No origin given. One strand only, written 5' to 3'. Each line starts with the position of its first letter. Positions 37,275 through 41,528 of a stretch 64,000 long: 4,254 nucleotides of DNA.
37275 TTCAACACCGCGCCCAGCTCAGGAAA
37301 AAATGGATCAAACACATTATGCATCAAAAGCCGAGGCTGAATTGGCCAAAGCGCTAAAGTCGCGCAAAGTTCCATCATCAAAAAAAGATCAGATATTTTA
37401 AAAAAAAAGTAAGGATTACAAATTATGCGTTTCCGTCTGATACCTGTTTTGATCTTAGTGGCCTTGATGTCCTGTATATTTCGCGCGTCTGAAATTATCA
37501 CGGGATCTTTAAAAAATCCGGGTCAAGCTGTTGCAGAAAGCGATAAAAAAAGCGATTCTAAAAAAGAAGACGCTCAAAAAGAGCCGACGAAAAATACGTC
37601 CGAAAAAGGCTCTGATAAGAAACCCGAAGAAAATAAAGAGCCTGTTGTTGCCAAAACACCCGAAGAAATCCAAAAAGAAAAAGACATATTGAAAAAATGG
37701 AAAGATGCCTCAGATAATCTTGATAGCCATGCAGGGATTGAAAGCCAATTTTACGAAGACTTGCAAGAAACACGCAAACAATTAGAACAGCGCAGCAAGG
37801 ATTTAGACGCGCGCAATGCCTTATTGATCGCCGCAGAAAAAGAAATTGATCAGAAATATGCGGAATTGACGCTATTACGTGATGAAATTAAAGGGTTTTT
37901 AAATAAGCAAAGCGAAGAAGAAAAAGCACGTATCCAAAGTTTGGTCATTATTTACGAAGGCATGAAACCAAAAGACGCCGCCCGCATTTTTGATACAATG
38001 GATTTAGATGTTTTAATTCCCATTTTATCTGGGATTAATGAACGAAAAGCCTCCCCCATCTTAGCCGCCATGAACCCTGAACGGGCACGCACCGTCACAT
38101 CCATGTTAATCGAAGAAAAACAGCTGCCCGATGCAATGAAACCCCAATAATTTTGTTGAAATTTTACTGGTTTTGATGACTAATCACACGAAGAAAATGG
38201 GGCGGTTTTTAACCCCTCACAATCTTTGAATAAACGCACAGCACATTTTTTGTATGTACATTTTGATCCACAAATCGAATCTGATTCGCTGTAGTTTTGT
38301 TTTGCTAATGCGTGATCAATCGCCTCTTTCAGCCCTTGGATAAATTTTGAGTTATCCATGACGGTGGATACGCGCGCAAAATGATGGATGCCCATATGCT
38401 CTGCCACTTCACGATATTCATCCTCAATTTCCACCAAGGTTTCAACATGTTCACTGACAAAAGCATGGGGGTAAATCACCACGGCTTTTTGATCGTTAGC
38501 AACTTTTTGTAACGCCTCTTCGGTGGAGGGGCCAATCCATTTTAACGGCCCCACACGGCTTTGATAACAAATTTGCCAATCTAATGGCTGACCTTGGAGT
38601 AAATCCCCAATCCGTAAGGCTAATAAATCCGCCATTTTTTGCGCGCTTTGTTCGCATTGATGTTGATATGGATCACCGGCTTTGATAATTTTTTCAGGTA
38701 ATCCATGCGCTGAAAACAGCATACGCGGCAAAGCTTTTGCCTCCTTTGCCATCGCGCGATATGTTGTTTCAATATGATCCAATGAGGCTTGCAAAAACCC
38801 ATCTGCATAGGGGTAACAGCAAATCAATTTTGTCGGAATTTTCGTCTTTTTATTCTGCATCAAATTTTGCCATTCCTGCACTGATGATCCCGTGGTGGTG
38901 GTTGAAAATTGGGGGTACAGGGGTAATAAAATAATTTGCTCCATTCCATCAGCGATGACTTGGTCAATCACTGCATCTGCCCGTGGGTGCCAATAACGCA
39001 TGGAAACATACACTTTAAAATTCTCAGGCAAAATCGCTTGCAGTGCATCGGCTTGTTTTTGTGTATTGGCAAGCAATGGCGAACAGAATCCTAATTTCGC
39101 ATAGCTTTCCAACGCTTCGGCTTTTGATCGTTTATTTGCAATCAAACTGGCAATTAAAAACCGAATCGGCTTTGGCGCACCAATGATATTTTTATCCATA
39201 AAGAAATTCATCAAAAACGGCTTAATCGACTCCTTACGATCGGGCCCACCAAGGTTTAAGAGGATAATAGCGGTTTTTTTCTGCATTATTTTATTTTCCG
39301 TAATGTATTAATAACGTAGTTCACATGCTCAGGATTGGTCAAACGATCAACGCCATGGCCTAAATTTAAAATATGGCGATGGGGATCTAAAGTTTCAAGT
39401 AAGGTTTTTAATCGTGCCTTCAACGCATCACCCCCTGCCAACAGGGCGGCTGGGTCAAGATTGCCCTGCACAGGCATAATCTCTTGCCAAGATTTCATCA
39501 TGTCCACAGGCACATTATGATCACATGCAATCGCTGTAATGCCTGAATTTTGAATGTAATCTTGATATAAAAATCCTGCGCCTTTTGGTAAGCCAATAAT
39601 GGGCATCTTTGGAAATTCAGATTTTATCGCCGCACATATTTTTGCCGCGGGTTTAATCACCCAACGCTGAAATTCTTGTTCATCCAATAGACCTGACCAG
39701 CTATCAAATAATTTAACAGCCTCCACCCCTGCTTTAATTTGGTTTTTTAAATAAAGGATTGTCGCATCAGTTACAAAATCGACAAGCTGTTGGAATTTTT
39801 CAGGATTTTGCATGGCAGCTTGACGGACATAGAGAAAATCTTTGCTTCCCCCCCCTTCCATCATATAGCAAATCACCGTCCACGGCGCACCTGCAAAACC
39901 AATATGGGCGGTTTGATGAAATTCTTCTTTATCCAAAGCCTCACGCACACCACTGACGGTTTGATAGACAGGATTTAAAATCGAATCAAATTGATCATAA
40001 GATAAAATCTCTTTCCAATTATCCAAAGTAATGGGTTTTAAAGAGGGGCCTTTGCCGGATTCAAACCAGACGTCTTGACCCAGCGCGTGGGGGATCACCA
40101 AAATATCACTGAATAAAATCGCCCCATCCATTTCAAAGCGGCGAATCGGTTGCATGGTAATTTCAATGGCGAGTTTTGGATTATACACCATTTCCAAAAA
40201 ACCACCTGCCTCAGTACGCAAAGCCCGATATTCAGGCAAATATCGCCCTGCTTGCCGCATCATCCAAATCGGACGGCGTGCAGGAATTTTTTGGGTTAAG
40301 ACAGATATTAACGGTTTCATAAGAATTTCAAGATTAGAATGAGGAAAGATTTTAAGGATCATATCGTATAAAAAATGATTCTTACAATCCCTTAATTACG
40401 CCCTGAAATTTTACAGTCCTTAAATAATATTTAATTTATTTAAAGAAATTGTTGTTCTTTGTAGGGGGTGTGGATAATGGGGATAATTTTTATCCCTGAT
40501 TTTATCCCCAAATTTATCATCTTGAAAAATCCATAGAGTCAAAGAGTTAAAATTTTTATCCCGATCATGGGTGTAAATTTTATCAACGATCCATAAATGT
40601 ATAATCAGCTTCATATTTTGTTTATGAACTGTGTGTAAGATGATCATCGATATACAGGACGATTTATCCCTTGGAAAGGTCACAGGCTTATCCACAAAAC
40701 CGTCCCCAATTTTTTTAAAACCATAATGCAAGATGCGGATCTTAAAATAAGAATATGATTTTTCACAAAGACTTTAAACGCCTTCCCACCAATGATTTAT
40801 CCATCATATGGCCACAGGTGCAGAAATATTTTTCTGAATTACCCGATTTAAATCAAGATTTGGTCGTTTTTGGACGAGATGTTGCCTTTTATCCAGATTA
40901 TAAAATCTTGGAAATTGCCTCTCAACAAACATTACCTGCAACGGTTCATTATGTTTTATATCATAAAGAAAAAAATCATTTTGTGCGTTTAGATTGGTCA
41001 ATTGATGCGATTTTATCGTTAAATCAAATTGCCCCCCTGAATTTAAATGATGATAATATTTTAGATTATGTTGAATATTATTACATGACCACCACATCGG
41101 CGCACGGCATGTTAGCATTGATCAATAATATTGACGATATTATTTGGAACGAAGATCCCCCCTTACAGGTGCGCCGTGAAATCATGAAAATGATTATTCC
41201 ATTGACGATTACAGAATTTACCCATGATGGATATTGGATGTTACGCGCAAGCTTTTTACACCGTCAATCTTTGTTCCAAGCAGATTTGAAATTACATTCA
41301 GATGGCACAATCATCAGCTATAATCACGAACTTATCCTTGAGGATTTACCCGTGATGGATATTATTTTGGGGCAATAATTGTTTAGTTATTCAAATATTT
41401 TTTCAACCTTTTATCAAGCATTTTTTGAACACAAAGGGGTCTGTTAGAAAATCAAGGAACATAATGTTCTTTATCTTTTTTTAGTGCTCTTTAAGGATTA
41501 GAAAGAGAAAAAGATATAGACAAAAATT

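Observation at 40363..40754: Probable chromosomal origin of replication (Cori-like) immediately upstream of hemE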

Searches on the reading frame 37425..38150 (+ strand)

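Call 7: search_protein_families(library=ncbifam, proteins=[window:37425-38150:+], max_evalue=0.001)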
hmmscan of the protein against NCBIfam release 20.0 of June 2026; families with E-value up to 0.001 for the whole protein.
window:37425-38150:+ (241 aa): 1 family
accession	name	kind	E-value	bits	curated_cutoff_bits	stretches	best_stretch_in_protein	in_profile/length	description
NF047368.1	collar_FlbB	equivalog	2.8e-06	27.3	110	1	109-207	65-162/193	periplasmic-type flagellar collar protein FlbB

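Call 9: search_protein_families(library=pfam, proteins=[window:37425-38150:+], max_evalue=0.01)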
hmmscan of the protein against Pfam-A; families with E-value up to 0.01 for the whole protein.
window:37425-38150:+ (241 aa): 1 family
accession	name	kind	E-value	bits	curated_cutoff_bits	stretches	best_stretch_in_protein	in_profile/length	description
PF03448.22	MgtE_N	-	1e-05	26.4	25.9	1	176-228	45-97/102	MgtE intracellular N domain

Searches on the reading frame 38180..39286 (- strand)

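Call 7: search_protein_families(library=ncbifam, proteins=[window:38180-39286:-], max_evalue=0.001)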
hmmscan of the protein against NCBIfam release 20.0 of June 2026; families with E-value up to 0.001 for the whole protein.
window:38180-39286:- (368 aa): 3 families
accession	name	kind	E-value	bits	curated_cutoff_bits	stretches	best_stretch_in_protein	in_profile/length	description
TIGR00109.1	hemH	equivalog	2.8e-84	283.3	124.6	1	2-325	3-319/322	ferrochelatase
NF000689.1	PRK00035.2-1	equivalog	3.3e-35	121.5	408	1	6-324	4-308/311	ferrochelatase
NF009095.0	PRK12435.1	subfamily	1.7e-30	106.2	455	1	58-328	42-308/311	ferrochelatase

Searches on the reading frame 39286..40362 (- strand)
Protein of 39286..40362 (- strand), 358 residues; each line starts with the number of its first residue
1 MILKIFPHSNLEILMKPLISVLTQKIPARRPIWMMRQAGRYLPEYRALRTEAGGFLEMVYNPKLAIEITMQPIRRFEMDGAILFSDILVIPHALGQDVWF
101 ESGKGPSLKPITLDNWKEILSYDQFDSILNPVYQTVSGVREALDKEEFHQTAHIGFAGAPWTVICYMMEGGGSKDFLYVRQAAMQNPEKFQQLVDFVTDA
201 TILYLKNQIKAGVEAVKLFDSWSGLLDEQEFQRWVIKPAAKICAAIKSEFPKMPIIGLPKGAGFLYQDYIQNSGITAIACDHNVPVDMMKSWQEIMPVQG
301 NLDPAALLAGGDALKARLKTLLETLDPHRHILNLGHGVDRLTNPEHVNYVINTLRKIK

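Call 5: find_related_loci(query=window:39286-40362:-, collection=genome_contigs, flank=5000)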
Query window:39286-40362:- (358 aa) in genome_contigs; peptide patterns used: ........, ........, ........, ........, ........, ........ (x = any residue, [..] = any of these).
600 stretches matched a pattern (row limit reached: there are more); 594 encode a relative of the query (tblastn E <= 1e-3); the best 80 are kept; 80 distinct loci.
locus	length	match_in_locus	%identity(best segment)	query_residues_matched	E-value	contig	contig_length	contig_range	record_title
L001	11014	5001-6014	48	16-356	2e-103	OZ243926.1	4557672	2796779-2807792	MAG: Rhodospirillales bacterium isolate f3036996-ea91-419f-bf8b-46094c79dfb2 genome assembly, chromosome: 1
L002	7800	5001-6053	47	3-356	1e-99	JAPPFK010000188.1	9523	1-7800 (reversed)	MAG: Rhodospirillales bacterium isolate RHO1_bin_29 NODE_9202_length_9523_cov_6.480460, whole genome shotgun sequence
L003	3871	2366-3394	45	8-355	5e-100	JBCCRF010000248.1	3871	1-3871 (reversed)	MAG: Pseudomonadota bacterium isolate P01_D01_bin.24 k141_3116515_length_3871_cov_14.5547, whole genome shotgun sequence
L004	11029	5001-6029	46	9-356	3e-99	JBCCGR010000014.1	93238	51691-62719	MAG: Pseudomonadota bacterium isolate P01_B01_bin.48 k141_3089282_length_93238_cov_24.9890, whole genome shotgun sequenc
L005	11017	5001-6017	47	13-356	2e-97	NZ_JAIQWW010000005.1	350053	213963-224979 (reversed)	Phyllobacterium chamaecytisi strain KW56 5, whole genome shotgun sequence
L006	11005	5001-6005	48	16-355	4e-97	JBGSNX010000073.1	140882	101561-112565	MAG: Salaquimonas sp. isolate JTS-AC266 k141_1288082, whole genome shotgun sequence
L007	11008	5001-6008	47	14-355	4e-97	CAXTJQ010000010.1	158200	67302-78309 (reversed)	MAG TPA_asm: uncultured Rhizobiaceae bacterium isolate public_SRR11456921_metawrap_bin.18 genome assembly, contig: publi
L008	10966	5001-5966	48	29-355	1e-96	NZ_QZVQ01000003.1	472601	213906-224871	Croceibacterium ferulae strain SX2RGS8 contig003, whole genome shotgun sequence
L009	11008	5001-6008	47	18-358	4e-96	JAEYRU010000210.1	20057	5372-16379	MAG: Proteobacteria bacterium isolate OH_CBB_71 k127_77192, whole genome shotgun sequence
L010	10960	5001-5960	47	31-355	7e-96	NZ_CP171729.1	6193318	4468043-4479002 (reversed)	Mesorhizobium sp. AaZ16 chromosome, complete genome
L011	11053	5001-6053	46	5-358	3e-96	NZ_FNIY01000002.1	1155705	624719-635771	Phyllobacterium sp. OV277, whole genome shotgun sequence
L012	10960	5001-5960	49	31-355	3e-95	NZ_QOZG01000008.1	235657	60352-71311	Phyllobacterium salinisoli strain LLAN61 ZB100007, whole genome shotgun sequence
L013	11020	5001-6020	45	13-355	5e-95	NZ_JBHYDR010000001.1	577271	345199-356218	MAG: Phreatobacter sp. isolate CCAP1437_1_bin-005 CCAP1437_1_bin-005_c1, whole genome shotgun sequence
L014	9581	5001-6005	46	16-355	6e-95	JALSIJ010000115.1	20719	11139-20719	MAG: Rhizobiaceae bacterium isolate 354-166_metabat2_scaf2bin.030 354-166_scaffold_2469_c1, whole genome shotgun sequenc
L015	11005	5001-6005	46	17-356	1e-94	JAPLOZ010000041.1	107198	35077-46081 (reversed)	MAG: Hyphomicrobiales bacterium isolate LacPavin_0920_WC90_MAG_64_12 LacPavin_0920_WC90_scaffold_373145, whole genome sh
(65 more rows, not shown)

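Call 7: search_protein_families(library=ncbifam, proteins=[window:39286-40362:-], max_evalue=0.001)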
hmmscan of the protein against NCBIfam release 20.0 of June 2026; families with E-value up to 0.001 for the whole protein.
window:39286-40362:- (358 aa): 5 families
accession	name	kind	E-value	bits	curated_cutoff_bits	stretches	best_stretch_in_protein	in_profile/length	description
TIGR01464.1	hemE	equivalog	1.2e-107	359.8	302.95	1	19-355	3-337/338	uroporphyrinogen decarboxylase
NF004889.0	PRK06252.1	subfamily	1.8e-13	50.2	244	1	181-355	163-334/340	methylcobalamin:coenzyme M methyltransferase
NF041608.1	methylcob_mtaseMtbA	equivalog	1e-10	41.2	600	1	183-354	164-334/339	methylcobamide:CoM methyltransferase MtbA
TIGR01463.1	mtaA_cmuA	subfamily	1.9e-09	37.2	235.4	1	147-356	134-337/340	MtaA/CmuA family methyltransferase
NF040654.1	MtaA_Meth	equivalog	5.4e-05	22.3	400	1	181-249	161-231/337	methylcobamide:CoM methyltransferase MtaA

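Call 11: find_encoding_contigs(protein=window:39286-40362:-, flank=10000, max_places=6)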
Protein window:39286-40362:- (358 aa): 2 contigs read that carry it; 1 place shown.
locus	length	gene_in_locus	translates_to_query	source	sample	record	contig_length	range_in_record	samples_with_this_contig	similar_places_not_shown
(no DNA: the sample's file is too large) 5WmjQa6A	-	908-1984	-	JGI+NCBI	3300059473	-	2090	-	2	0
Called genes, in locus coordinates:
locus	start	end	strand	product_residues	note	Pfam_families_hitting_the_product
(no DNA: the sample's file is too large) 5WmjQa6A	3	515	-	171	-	?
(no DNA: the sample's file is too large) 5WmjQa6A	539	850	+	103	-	-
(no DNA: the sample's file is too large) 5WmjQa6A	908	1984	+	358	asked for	PF01208:URO-D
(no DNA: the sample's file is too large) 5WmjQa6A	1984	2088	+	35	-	?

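Call 12: find_homologous_proteins(query=window:39286-40362:-, max_evalue=1e-30)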
Query window:39286-40362:- (358 aa): 8000 proteins with E <= 1e-30 among 8000 candidates; the best 120 are listed.
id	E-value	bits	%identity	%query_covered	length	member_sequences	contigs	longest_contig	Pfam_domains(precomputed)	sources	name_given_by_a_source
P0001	1.4e-242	822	100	100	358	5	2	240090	PF01208.24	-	-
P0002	2.0e-122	427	57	93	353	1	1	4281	PF01208.24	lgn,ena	-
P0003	3.7e-121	423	53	96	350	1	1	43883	PF01208.24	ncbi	-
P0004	1.8e-120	420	55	96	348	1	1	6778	PF01208.24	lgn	-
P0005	1.2e-119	418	54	97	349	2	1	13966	PF01208.24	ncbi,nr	ncbi:MAG: uroporphyrinogen decarboxylase [Alphaproteobacteria bacterium]|nr:uroporphyrinogen decarbo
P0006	6.2e-117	409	54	96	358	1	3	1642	PF01208.24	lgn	-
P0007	4.2e-116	406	53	95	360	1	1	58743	PF01208.24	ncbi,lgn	-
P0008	1.1e-115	405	52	96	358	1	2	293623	PF01208.24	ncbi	-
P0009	1.2e-115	405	53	96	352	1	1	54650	PF01208.24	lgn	-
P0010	2.9e-115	403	55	96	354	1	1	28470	PF01208.24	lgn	-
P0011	7.7e-115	402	54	95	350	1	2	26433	PF01208.24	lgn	-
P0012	9.2e-115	402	53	96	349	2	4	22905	PF01208.24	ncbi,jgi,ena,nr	ncbi:MAG: uroporphyrinogen decarboxylase [Micavibrio sp.]|nr:uroporphyrinogen decarboxylase [Micavib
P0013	1.1e-114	401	54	93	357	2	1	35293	PF01208.24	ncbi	-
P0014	1.5e-114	401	54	97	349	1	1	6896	PF01208.24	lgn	-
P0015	2.3e-114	400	52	96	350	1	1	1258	PF01208.24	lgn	-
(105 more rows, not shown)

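Call 29: find_encoding_contigs(protein=P0003, flank=6000, max_places=2)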
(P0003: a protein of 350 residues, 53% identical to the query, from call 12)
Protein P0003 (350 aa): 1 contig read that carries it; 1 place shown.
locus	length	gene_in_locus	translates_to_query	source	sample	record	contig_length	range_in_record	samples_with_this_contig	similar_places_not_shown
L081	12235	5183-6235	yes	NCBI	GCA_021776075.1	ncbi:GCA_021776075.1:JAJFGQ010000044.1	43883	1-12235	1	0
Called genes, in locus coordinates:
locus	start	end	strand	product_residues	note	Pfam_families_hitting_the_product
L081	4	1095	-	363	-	PF20573:DUF6782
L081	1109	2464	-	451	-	PF20573:DUF6782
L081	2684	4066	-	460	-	-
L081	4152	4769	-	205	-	-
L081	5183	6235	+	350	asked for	PF01208:URO-D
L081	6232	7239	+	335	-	PF00762:Ferrochelatase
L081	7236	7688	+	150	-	PF03653:UPF0093, PF05425:CopD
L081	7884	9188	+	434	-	PF07498:Rho_N, PF07497:Rho_RNA_bind, PF00006:ATP-synt_ab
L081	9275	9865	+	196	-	-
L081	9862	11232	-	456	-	-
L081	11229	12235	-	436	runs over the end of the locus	-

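Call 30: find_encoding_contigs(protein=P0008, flank=6000, max_places=2)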
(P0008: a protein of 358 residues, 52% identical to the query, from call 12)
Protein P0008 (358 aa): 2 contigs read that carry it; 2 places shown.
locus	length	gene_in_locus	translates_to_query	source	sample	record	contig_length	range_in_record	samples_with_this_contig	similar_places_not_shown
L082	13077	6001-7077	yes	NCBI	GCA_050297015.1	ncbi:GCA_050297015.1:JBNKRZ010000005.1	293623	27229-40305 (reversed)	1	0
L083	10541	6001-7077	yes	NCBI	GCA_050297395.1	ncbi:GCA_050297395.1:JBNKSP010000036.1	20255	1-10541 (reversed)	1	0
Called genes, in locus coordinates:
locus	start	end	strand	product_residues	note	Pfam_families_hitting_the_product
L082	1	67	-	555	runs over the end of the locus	PF13600:DUF4140, PF13598:DUF4139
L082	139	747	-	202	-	PF01121:CoaE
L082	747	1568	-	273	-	PF08501:Shikimate_dh_N, PF01488:Shikimate_DH, PF18317:SDH_C (weak)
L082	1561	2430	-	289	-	PF03618:Kinase-PPPase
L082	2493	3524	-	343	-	PF20573:DUF6782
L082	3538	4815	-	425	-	PF20573:DUF6782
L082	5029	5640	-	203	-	-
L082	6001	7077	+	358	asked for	PF01208:URO-D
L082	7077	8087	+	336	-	PF00762:Ferrochelatase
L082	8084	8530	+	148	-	PF03653:UPF0093, PF05425:CopD (weak)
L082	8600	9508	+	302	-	PF00892:EamA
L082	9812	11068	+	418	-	PF07498:Rho_N, PF07497:Rho_RNA_bind, PF00006:ATP-synt_ab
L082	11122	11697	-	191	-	PF17680:FlgO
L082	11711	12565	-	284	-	-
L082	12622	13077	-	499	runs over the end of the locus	PF00294:PfkB, PF08543:Phos_pyr_kin, PF01467:CTP_transf_like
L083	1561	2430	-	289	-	PF03618:Kinase-PPPase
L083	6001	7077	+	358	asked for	PF01208:URO-D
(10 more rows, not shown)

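Call 31: find_encoding_contigs(protein=P0002, flank=6000, max_places=2)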
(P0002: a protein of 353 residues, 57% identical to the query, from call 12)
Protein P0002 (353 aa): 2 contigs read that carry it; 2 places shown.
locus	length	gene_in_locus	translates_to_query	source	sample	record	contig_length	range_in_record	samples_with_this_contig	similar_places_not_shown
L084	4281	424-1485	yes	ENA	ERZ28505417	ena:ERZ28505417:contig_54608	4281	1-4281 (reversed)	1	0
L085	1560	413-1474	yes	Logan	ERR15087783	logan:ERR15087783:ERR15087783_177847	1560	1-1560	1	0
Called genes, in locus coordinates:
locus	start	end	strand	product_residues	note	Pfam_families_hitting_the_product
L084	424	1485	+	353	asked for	PF01208:URO-D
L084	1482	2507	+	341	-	PF00762:Ferrochelatase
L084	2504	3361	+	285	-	PF00497:SBP_bac_3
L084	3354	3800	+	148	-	PF03653:UPF0093, PF05425:CopD (weak)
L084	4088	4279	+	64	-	?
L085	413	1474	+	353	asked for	PF01208:URO-D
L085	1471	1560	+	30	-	?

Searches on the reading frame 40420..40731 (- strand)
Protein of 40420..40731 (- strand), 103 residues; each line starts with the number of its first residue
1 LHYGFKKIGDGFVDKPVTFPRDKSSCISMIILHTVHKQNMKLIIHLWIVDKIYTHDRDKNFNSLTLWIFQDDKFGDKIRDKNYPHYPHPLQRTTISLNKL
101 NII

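Call 7: search_protein_families(library=ncbifam, proteins=[window:40420-40731:-], max_evalue=0.001)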
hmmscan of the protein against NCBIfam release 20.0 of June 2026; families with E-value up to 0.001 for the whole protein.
window:40420-40731:- (103 aa): 0 families

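Call 9: search_protein_families(library=pfam, proteins=[window:40420-40731:-], max_evalue=0.01)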
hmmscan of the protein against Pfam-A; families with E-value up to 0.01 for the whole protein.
window:40420-40731:- (103 aa): 0 families

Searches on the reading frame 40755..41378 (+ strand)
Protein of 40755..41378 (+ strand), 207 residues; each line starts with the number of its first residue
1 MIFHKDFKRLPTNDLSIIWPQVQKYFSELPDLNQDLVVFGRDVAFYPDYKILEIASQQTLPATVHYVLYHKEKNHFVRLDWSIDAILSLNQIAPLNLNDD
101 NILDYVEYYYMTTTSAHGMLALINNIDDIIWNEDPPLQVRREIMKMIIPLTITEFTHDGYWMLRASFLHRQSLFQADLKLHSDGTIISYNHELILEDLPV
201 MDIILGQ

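Call 7: search_protein_families(library=ncbifam, proteins=[window:40755-41378:+], max_evalue=0.001)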
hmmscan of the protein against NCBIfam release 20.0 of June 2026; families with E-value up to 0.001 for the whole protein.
window:40755-41378:+ (207 aa): 0 families

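Call 9: search_protein_families(library=pfam, proteins=[window:40755-41378:+], max_evalue=0.01)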
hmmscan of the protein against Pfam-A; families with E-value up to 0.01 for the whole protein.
window:40755-41378:+ (207 aa): 0 families

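Call 10: find_related_loci(query=window:40755-41378:+, collection=genome_contigs, flank=6000)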
Query window:40755-41378:+ (207 aa) in genome_contigs; peptide patterns used: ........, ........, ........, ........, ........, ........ (x = any residue, [..] = any of these).
51 stretches matched a pattern, but none encodes a relative of the query by tblastn (E <= 1e-3).

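Call 62: find_related_loci(query=A2, collection=metagenome_contigs, flank=2500)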
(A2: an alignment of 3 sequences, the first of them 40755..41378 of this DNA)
Query A2 (207 aa) in metagenome_contigs; peptide patterns used: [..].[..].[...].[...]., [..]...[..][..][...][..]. (x = any residue, [..] = any of these).
257 stretches matched a pattern; 7 encode a relative of the query (tblastn E <= 1e-3); 7 distinct loci.
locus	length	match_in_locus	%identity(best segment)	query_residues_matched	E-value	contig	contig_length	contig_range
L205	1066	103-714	33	2-207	9e-43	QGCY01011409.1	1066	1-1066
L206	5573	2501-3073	33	14-206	9e-41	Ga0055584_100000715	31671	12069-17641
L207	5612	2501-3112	28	2-207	1e-36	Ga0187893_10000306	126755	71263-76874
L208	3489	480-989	31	36-207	2e-33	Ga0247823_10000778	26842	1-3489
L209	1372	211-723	32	34-207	8e-34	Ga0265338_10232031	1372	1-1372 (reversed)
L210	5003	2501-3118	28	2-207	2e-31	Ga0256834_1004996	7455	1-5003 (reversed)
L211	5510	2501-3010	30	36-207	4e-30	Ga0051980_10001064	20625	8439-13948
